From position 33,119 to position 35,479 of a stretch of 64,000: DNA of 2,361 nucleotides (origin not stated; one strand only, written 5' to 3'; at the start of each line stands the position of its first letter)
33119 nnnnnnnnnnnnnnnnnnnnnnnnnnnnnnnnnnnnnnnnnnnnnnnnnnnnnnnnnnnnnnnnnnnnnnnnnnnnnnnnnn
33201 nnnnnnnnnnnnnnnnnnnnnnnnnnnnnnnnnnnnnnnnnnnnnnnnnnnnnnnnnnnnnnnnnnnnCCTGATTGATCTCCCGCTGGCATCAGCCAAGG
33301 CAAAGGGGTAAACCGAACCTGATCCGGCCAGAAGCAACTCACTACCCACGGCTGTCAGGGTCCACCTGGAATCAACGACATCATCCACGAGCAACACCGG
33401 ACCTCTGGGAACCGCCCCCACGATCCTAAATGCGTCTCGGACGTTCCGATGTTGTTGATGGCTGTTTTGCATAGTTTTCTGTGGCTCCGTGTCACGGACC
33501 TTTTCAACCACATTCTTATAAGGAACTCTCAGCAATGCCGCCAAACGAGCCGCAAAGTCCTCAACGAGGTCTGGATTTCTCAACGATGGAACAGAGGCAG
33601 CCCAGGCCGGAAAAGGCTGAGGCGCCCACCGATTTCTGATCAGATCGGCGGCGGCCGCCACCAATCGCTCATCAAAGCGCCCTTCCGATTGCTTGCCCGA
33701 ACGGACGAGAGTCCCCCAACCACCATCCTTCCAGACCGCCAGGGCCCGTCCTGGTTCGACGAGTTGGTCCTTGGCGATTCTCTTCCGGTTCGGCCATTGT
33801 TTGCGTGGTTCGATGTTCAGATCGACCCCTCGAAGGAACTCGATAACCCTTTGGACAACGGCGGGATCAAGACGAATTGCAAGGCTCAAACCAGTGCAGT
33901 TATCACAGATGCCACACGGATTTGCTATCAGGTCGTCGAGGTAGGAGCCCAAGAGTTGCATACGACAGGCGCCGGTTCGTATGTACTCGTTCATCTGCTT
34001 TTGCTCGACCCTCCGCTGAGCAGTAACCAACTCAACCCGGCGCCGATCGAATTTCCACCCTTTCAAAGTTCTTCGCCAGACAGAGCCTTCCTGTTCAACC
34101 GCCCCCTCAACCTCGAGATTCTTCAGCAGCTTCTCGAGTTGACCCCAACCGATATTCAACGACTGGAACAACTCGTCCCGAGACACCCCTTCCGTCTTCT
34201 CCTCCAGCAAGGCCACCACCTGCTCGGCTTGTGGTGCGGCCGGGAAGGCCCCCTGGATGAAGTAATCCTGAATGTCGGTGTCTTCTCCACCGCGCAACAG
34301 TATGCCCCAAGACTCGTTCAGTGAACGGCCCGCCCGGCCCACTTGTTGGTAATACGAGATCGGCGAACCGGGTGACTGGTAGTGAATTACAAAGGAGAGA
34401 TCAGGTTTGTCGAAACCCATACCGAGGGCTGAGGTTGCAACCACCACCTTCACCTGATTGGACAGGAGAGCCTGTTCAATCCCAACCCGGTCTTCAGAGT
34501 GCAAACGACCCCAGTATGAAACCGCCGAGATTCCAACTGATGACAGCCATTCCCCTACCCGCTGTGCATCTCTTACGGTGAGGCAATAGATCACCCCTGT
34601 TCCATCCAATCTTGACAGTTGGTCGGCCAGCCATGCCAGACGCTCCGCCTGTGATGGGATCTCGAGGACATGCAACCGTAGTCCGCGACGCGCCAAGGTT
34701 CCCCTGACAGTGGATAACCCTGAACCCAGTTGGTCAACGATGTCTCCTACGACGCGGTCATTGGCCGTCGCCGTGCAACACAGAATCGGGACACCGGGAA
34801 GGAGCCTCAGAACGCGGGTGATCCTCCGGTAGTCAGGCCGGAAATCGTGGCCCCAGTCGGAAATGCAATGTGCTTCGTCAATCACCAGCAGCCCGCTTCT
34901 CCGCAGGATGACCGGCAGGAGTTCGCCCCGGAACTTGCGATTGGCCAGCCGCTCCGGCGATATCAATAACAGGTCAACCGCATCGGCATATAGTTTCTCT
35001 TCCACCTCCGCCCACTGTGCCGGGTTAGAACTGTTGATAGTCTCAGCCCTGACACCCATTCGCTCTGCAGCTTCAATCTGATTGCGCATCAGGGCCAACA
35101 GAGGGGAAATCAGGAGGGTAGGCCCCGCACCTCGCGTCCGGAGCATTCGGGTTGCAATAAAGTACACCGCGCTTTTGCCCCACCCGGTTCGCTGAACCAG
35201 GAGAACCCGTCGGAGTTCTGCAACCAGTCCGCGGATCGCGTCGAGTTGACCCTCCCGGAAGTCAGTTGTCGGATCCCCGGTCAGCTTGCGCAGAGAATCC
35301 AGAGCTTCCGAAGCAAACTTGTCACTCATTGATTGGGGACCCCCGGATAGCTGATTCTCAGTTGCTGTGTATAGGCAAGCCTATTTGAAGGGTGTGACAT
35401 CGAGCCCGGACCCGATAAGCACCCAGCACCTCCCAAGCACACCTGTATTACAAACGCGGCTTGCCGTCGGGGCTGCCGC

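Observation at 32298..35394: Low-GC RecQ-helicase/PRTase fusion plus DprA(Smf)-like gene: a PsyrTA-like toxin-antitoxin/anti-phage module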

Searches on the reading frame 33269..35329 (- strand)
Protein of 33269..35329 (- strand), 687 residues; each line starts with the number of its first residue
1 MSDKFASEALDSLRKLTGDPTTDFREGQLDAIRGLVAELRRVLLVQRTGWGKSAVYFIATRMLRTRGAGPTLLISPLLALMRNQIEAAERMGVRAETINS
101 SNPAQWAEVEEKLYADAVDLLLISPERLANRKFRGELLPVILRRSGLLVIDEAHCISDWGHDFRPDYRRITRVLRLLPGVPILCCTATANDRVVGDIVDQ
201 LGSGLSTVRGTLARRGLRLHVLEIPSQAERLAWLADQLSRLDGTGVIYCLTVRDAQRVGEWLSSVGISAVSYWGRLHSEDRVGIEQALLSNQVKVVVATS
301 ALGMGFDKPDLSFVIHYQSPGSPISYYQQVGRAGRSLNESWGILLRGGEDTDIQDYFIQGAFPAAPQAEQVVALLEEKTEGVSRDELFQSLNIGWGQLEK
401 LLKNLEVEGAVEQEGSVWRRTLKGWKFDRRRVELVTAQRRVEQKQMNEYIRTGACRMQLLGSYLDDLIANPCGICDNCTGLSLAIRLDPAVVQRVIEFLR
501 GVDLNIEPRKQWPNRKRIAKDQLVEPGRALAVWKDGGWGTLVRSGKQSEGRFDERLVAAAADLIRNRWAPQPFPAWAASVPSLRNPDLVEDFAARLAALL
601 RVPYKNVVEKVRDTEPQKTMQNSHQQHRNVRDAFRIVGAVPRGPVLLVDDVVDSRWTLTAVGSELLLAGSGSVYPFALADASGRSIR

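Call 3: search_protein_families(library=pfam, proteins=[window:33269-35329:-], max_evalue=0.1)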
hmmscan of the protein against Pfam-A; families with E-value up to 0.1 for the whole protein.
window:33269-35329:- (687 aa): 8 families
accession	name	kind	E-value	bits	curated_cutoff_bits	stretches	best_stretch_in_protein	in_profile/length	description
PF00270.35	DEAD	-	5.7e-22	78.7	26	1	27-193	3-163/167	DEAD/DEAH box helicase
PF00271.37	Helicase_C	-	1.5e-16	61.1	23.5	1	236-335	8-108/110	Helicase conserved C-terminal domain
PF04851.21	ResIII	-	2.6e-07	31.2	22.5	1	24-188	4-161/164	Type III restriction enzyme, res subunit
PF16124.10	RecQ_Zn_bind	-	3.4e-05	24.9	25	1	442-479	27-66/66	RecQ zinc-binding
PF00156.33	Pribosyltran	-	0.0031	17.3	26.3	1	592-666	43-111/158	Phosphoribosyl transferase domain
PF14947.12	HTH_45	-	0.017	15.6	25.5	1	373-427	10-65/77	Winged helix-turn-helix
PF17782.7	DprA_WH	-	0.018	15.5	22.9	1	362-414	8-58/61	DprA winged helix domain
PF09339.16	HTH_IclR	-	0.078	13.2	22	0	371-414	8-51/52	IclR helix-turn-helix domain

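Call 4: search_protein_families(library=padloc, proteins=[window:33269-35329:-], max_evalue=0.1)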
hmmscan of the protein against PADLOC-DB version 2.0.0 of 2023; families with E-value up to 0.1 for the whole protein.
window:33269-35329:- (687 aa): 50 families (the best 25 are shown)
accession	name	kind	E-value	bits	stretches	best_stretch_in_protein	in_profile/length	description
PDLC03928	PsyrT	-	1.4e-264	877.6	1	7-683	6-686/689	-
PDLC02864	DpdF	-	4.7e-92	307.7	1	7-380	8-372/610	DpdF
PDLC02870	DpdF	-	2.2e-84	281.9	1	23-479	13-467/534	DpdF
PDLC02861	DpdF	-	6.1e-76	254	2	8-349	15-346/611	DpdF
PDLC02865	DpdF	-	3.1e-59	198.7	1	22-480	758-1212/1499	DpdF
PDLC02859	DpdF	-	2e-38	130.1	1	21-340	98-419/545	DpdF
PDLC02855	DpdF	-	1.7e-28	97.4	1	20-335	135-468/825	DpdF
PDLC02872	DpdF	-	1.9e-27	94.1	1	26-353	160-512/859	DpdF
PDLC01089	C3a193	-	3.1e-27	93.3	1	42-338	270-584/983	poss. alt. Cas3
PDLC02863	DpdF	-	3.8e-26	90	2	213-365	22-173/488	DpdF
PDLC02868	DpdF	-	1.6e-25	87.1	2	23-198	338-514/1078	DpdF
PDLC02867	DpdF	-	4.5e-20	69.6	1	26-345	139-477/855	DpdF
PDLC02857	DpdF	-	2.8e-17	60.1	1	144-382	309-575/911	DpdF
PDLC02862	DpdF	-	4.4e-17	59.2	1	26-345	120-462/811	DpdF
PDLC02860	DpdF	-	6.2e-17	59.4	1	145-340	11-213/547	DpdF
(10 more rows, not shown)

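Call 5: search_protein_families(library=ncbifam, proteins=[window:33269-35329:-], max_evalue=0.1)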
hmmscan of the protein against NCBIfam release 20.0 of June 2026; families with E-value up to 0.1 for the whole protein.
window:33269-35329:- (687 aa): 40 families (the best 25 are shown)
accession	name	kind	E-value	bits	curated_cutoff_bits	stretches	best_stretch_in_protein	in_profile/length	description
TIGR01389.1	recQ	equivalog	2.4e-83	280.6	640.2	2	22-361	12-343/591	DNA helicase RecQ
TIGR00614.1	recQ_fam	subfamily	2.4e-70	237.6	219.8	1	22-351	10-335/470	RecQ family ATP-dependent DNA helicase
NF008279.0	PRK11057.1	equivalog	1.3e-62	212.1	1015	1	22-336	24-330/608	ATP-dependent DNA helicase RecQ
NF041063.1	DpdF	equivalog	4.4e-40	138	550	1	26-353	143-489/813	protein DpdF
TIGR03817.1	DECH_helic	hypoth_equivalog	7e-13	47.7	874.1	1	255-346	292-383/742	helicase/secretion neighborhood putative DEAH-box helicase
TIGR04121.1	DEXH_lig_assoc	equivalog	2.1e-11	42.3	850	1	272-341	282-351/804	ligase-associated DNA damage response DEXH box helicase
NF008744.0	PRK11776.1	equivalog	2.6e-10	39.5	524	1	220-352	220-352/460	ATP-dependent RNA helicase DbpA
NF002340.1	PRK01297.1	equivalog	4.5e-10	38.9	564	1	111-350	121-357/372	ATP-dependent RNA helicase RhlB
NF008394.0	PRK11192.1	equivalog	6.7e-09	35.1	507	1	40-343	41-348/441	ATP-dependent RNA helicase SrmB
NF007284.0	PRK09751.1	equivalog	9.6e-09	33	1496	1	267-337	350-420/1538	ATP-dependent helicase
NF010338.0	PRK13767.1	equivalog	3.8e-08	32.1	849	1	272-339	321-388/877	ATP-dependent helicase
NF007882.0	PRK10590.1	equivalog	2.6e-07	30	743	1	117-336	125-339/456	ATP-dependent RNA helicase RhlE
NF008616.0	PRK11595.1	equivalog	6.7e-07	29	304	1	593-677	138-222/227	DNA utilization protein GntX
NF053631.1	RNA_helic_CshA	equivalog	7.7e-07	28.3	646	1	245-338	240-333/434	degradosome RNA helicase CshA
NF041067.1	DpdJ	equivalog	1.3e-06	26.4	800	1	290-336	570-616/1482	protein DpdJ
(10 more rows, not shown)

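Call 14: search_solved_structures(query=window:33269-35329:-, max_evalue=0.01, show_alignments=1)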
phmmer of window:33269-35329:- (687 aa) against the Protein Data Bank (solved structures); distinct sequences matched with E-value up to 0.01: 146 (the best 60 are shown).
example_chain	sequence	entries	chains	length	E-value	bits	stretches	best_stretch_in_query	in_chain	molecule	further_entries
4q47_A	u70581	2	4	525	7.3e-54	186.1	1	9-347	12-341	DNA helicase RecQ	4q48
1oyw_A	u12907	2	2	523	2.9e-49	170.9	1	23-336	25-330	ATP-dependent DNA helicase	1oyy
9i16_D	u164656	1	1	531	3.8e-49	170.5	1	23-345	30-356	ATP-dependent DNA helicase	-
7a8r_A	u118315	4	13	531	3.8e-49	170.5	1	23-345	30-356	ATP-dependent DNA helicase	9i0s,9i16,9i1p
9i22_A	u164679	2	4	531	8.1e-49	169.5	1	23-345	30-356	ATP-dependent DNA helicase Q1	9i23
4u7d_A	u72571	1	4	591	1.2e-48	168.9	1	23-345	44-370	ATP-dependent DNA helicase Q1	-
2v1x_A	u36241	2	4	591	1.2e-48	168.9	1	23-345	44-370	ATP-DEPENDENT DNA HELICASE Q1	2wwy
8yrs_A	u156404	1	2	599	1.7e-48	168.4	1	23-344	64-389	ATP-dependent DNA helicase Q1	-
4tmu_A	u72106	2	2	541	4.6e-48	167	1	23-336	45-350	RecQ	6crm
7auc_A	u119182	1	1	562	2e-43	151.7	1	23-338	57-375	Bloom syndrome protein,Bloom syndrome protein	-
7aud_A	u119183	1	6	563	2e-43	151.7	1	23-338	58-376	Bloom syndrome protein,Bloom syndrome protein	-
4o3m_A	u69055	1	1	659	2.9e-43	151.1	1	23-338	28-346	Bloom syndrome protein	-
4cgz_A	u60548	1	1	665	3e-43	151.1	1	23-338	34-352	BLOOM'S SYNDROME HELICASE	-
4cdg_A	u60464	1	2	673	3.1e-43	151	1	23-338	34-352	BLOOM SYNDROME PROTEIN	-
5lb3_B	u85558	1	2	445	7.4e-41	143.1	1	31-359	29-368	ATP-dependent DNA helicase Q5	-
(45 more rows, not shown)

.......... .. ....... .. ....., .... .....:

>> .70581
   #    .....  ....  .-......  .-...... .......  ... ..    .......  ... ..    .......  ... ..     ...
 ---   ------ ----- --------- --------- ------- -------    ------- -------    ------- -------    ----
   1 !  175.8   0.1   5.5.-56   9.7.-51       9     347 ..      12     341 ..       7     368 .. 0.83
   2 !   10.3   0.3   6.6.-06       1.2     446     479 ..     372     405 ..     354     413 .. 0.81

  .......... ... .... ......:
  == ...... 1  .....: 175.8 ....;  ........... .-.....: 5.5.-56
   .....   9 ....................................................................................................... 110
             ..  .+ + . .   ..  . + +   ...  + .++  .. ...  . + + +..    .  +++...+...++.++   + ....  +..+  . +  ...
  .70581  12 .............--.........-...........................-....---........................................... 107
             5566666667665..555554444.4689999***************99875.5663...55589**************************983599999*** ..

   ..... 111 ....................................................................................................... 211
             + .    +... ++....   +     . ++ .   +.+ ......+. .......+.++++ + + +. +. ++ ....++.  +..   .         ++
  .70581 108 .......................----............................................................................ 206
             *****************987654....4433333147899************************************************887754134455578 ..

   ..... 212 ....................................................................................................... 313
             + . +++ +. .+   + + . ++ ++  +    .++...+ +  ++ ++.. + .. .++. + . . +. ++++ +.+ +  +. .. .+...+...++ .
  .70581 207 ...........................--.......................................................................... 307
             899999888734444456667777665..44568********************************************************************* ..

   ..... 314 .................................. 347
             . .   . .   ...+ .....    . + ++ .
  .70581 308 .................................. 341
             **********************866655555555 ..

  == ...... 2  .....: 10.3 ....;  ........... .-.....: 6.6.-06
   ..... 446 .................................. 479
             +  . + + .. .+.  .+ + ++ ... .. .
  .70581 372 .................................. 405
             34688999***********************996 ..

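Call 20: find_homologous_proteins(query=window:33269-35329:-, max_evalue=1e-20)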
Query window:33269-35329:- (687 aa): 8000 proteins with E <= 1e-20 among 8000 candidates; the best 120 are listed.
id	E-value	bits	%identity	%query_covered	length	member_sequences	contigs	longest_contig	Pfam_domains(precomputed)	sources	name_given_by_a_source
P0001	0.0e+0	1543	100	100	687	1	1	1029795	PF00270.36,PF00271.38,PF04851.22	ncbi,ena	-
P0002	0.0e+0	1148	76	100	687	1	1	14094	PF00270.36,PF16124.11,PF00271.38,PF04851.22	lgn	-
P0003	0.0e+0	1143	74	100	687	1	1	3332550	PF00270.36,PF16124.11,PF00271.38,PF04851.22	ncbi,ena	-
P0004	0.0e+0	1141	74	100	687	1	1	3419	PF00270.36,PF16124.11,PF00271.38,PF04851.22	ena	-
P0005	0.0e+0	1131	74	100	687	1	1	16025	PF00270.36,PF16124.11,PF00271.38,PF04851.22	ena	-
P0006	0.0e+0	1130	73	100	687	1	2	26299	PF00270.36,PF16124.11,PF00271.38,PF04851.22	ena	-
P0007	0.0e+0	1125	74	100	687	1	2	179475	PF00270.36,PF16124.11,PF00271.38,PF04851.22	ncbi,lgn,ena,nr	ncbi:MAG: RecQ family ATP-dependent DNA helicase [bacterium]|nr:RecQ family ATP-dependent DNA helica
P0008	0.0e+0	1112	73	100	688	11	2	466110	PF00270.36,PF16124.11,PF00271.38,PF04851.22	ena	-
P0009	0.0e+0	1107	73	100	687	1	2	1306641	PF00270.36,PF16124.11,PF00271.38,PF04851.22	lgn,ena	-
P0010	0.0e+0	1104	73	100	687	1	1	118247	PF00270.36,PF00271.38,PF04851.22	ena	-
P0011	0.0e+0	1104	73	100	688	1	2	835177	PF00270.36,PF16124.11,PF00271.38,PF04851.22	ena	-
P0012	0.0e+0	1094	71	99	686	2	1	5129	PF00270.36,PF16124.11,PF00271.38,PF04851.22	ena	-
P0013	0.0e+0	1073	72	100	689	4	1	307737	PF00270.36,PF16124.11,PF00271.38,PF04851.22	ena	-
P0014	0.0e+0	1071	70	100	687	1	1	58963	PF00270.36,PF17782.8,PF00271.38,PF04851.22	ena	-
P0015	0.0e+0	1038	69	99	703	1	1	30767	PF00270.36,PF16124.11,PF00271.38,PF04851.22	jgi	jgi:ATP-dependent DNA helicase RecQ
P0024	0.0e+0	1018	68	99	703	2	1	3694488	PF00270.36,PF16124.11,PF00271.38,PF04851.22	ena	-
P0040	1.2e-294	997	68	99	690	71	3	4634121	PF00270.36,PF16124.11,PF00271.38,PF04851.22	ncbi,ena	-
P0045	1.3e-293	993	66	99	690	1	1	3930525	PF00270.36,PF16124.11,PF00271.38,PF04851.22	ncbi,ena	-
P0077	1.6e-289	980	64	100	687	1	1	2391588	PF00270.36,PF16124.11,PF00271.38,PF04851.22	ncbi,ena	-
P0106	1.8e-287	973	66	100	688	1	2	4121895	PF00270.36,PF16124.11,PF00271.38,PF04851.22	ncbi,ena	-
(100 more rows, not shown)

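Call 21: find_encoding_contigs(protein=P0001, flank=10000, max_places=3)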
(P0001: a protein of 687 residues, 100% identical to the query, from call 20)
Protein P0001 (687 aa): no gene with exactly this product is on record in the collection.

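Call 22: find_encoding_contigs(protein=P0003, flank=10000, max_places=3)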
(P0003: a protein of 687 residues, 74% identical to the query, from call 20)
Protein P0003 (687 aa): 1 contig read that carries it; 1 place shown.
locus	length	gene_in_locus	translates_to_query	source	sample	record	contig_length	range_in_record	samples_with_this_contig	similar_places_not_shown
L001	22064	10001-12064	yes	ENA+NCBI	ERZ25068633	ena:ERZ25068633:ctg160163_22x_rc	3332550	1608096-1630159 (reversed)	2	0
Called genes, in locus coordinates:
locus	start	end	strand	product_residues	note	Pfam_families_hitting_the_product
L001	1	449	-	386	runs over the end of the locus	PF22607:FAD_binding-like, PF01494:FAD_binding_3 (weak)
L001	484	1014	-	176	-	PF01243:PNPOx_N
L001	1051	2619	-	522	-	PF02776:TPP_enzyme_N, PF00205:TPP_enzyme_M, PF02775:TPP_enzyme_C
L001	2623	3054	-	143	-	PF07883:Cupin_2 (weak)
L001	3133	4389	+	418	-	PF02515:CoA_transf_3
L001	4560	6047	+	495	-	PF02142:MGS, PF01808:AICARFT_IMPCHas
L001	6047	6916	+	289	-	PF00763:THF_DHG_CYH, PF02882:THF_DHG_CYH_C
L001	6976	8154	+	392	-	PF00581:Rhodanese, PF00899:ThiF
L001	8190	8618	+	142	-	PF14464:Prok-JAB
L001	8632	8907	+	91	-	PF02597:ThiS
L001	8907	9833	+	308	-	PF00291:PALP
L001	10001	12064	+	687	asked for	PF04851:ResIII, PF00270:DEAD, PF00271:Helicase_C, PF16124:RecQ_Zn_bind (faint)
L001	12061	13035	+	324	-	PF02481:DNA_processg_A, PF18306:LDcluster4 (faint)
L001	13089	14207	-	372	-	PF02417:Chromate_transp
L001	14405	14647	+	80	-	-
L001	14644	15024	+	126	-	PF01850:PIN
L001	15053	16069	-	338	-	PF00348:polyprenyl_synt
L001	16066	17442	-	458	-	PF00070:Pyr_redox (faint), PF00890:FAD_binding_2, PF01266:DAO, PF01593:Amino_oxidase, PF03486:HI0933_like (faint), PF07992:Pyr_redox_2 (weak), PF12831:FAD_oxidored, PF13450:NAD_binding_8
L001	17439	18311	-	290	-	PF00494:SQS_PSY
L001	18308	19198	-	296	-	PF00494:SQS_PSY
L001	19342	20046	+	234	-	PF01746:tRNA_m1G_MT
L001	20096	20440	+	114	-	PF01245:Ribosomal_L19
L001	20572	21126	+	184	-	PF10502:Peptidase_S26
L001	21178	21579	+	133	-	PF02021:UPF0102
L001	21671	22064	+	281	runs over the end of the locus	PF00378:ECH_1, PF16113:ECH_2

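Call 53: find_encoding_contigs(protein=P0040, flank=6000, max_places=3)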
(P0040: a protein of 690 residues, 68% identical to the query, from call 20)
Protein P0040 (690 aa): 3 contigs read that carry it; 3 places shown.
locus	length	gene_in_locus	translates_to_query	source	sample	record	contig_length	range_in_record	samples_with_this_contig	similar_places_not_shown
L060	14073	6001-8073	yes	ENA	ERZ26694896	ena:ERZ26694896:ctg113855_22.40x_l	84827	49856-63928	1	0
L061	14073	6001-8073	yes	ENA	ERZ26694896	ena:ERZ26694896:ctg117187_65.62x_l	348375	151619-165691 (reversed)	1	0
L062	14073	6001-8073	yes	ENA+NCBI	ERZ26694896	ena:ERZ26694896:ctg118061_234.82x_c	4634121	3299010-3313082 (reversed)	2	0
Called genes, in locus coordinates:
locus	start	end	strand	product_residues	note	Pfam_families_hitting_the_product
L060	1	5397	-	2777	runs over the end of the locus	PF11589:DUF3244 (faint), PF17766:fn3_6 (faint), PF21426:GBS104-like_Ig (faint), PF03951:Gln-synt_N (faint), PF18454:Mtd_N (faint), PF21160:PrkC-like_PASTA-like (faint)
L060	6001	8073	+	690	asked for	PF00270:DEAD, PF04851:ResIII, PF00271:Helicase_C, PF16124:RecQ_Zn_bind (weak)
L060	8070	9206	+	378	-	PF02481:DNA_processg_A, PF18306:LDcluster4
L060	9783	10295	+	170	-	PF02371:Transposase_20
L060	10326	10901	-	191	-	PF01609:DDE_Tnp_1, PF13612:DDE_Tnp_1_3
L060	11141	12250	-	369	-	-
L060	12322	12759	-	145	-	PF04828:GFA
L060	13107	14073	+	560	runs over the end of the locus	PF00732:GMC_oxred_N, PF01266:DAO (faint), PF05199:GMC_oxred_C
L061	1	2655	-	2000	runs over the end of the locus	PF17766:fn3_6 (faint), PF21426:GBS104-like_Ig (faint), PF03951:Gln-synt_N (faint), PF12693:GspL_C (faint), PF11589:DUF3244 (faint)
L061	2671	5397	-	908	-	PF17766:fn3_6 (faint), PF21590:AP5B1_C (faint), PF20579:LapA (faint), PF21160:PrkC-like_PASTA-like (faint), PF18454:Mtd_N (faint)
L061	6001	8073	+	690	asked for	PF00270:DEAD, PF04851:ResIII, PF00271:Helicase_C, PF16124:RecQ_Zn_bind (weak)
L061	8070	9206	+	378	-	PF02481:DNA_processg_A, PF18306:LDcluster4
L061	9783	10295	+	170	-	PF02371:Transposase_20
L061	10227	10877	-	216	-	PF01609:DDE_Tnp_1, PF13612:DDE_Tnp_1_3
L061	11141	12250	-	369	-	-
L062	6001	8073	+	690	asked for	PF00270:DEAD, PF04851:ResIII, PF00271:Helicase_C, PF16124:RecQ_Zn_bind (weak)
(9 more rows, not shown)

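Call 62: find_encoding_contigs(protein=P0045, flank=4000, max_places=1)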
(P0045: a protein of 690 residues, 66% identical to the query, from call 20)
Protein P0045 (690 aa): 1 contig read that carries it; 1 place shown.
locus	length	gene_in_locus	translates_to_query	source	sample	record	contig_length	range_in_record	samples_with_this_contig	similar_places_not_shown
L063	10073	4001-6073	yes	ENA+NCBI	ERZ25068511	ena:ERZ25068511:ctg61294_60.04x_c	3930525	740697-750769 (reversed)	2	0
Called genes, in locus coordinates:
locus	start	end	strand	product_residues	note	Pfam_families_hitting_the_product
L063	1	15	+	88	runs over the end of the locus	-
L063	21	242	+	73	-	-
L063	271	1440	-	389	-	PF00145:DNA_methylase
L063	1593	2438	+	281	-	PF01381:HTH_3, PF13560:HTH_31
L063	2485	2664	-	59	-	-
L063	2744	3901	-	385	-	PF01381:HTH_3, PF12844:HTH_19, PF13443:HTH_26 (faint), PF13560:HTH_31, PF06114:Peptidase_M78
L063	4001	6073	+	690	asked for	PF00270:DEAD, PF04851:ResIII, PF00271:Helicase_C, PF16124:RecQ_Zn_bind (weak)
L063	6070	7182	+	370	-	PF02481:DNA_processg_A, PF18306:LDcluster4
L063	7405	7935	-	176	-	PF08808:RES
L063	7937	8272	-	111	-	PF09722:Xre_MbcA_ParS_C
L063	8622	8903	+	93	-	PF02604:PhdYeFM_antitox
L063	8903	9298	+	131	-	PF01850:PIN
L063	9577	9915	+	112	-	PF02452:PemK_toxin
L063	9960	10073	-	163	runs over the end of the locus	PF08002:DUF1697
